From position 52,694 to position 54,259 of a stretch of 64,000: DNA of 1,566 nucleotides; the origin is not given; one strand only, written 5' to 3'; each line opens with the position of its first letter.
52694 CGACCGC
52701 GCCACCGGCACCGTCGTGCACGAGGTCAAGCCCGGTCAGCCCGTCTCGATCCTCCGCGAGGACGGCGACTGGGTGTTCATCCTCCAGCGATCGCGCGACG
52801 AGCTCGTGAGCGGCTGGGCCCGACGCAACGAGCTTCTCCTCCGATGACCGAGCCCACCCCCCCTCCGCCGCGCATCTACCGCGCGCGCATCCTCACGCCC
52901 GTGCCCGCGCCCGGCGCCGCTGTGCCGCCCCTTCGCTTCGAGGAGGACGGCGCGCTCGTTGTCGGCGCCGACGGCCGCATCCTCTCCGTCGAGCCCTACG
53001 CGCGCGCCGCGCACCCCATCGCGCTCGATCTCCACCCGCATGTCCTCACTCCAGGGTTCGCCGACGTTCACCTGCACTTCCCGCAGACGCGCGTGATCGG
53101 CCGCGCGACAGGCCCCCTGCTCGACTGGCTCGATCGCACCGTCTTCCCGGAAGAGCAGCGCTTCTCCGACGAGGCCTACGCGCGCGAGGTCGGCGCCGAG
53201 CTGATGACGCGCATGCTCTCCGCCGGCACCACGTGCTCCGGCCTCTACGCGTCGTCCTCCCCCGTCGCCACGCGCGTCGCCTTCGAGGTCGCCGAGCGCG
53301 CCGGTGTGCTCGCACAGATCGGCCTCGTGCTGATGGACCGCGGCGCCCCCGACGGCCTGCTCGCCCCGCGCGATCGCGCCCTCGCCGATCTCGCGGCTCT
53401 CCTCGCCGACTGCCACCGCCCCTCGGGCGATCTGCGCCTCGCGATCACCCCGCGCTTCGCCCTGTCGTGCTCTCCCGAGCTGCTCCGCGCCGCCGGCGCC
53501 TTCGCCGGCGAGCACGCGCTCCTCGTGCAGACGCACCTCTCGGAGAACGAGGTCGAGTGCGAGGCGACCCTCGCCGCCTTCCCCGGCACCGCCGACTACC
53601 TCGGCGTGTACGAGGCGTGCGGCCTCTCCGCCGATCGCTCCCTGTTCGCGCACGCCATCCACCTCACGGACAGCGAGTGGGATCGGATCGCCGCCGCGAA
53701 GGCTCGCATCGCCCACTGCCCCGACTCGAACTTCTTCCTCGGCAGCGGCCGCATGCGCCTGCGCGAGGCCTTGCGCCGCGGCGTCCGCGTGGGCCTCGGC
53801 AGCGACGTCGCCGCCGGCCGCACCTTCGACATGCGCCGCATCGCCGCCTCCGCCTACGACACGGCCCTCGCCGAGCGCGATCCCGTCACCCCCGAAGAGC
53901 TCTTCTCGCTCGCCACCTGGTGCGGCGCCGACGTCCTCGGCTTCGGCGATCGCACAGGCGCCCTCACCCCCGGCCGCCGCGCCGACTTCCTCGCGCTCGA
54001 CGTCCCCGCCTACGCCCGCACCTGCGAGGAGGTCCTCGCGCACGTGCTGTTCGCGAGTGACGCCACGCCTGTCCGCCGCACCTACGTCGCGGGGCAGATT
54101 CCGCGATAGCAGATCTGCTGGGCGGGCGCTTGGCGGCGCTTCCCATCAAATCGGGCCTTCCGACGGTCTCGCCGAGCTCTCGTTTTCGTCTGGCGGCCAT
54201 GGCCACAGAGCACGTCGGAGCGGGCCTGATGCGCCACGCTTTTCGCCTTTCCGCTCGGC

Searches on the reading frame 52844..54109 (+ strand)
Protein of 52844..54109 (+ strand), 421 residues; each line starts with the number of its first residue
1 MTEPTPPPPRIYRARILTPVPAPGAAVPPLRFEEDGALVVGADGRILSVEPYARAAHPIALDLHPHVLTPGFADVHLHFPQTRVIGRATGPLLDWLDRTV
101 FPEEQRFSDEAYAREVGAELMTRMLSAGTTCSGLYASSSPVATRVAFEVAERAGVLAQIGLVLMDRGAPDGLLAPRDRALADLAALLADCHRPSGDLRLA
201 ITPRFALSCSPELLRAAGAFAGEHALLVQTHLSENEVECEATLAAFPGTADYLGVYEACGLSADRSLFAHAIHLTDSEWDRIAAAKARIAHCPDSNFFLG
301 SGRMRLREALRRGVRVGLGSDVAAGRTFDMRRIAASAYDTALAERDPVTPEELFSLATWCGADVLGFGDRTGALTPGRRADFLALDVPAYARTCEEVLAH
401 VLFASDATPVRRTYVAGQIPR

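Call 54: find_encoding_contigs(protein=window:52844-54109:+, flank=10000, max_places=4)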
Protein window:52844-54109:+ (421 aa): no gene with exactly this product is on record in the collection.
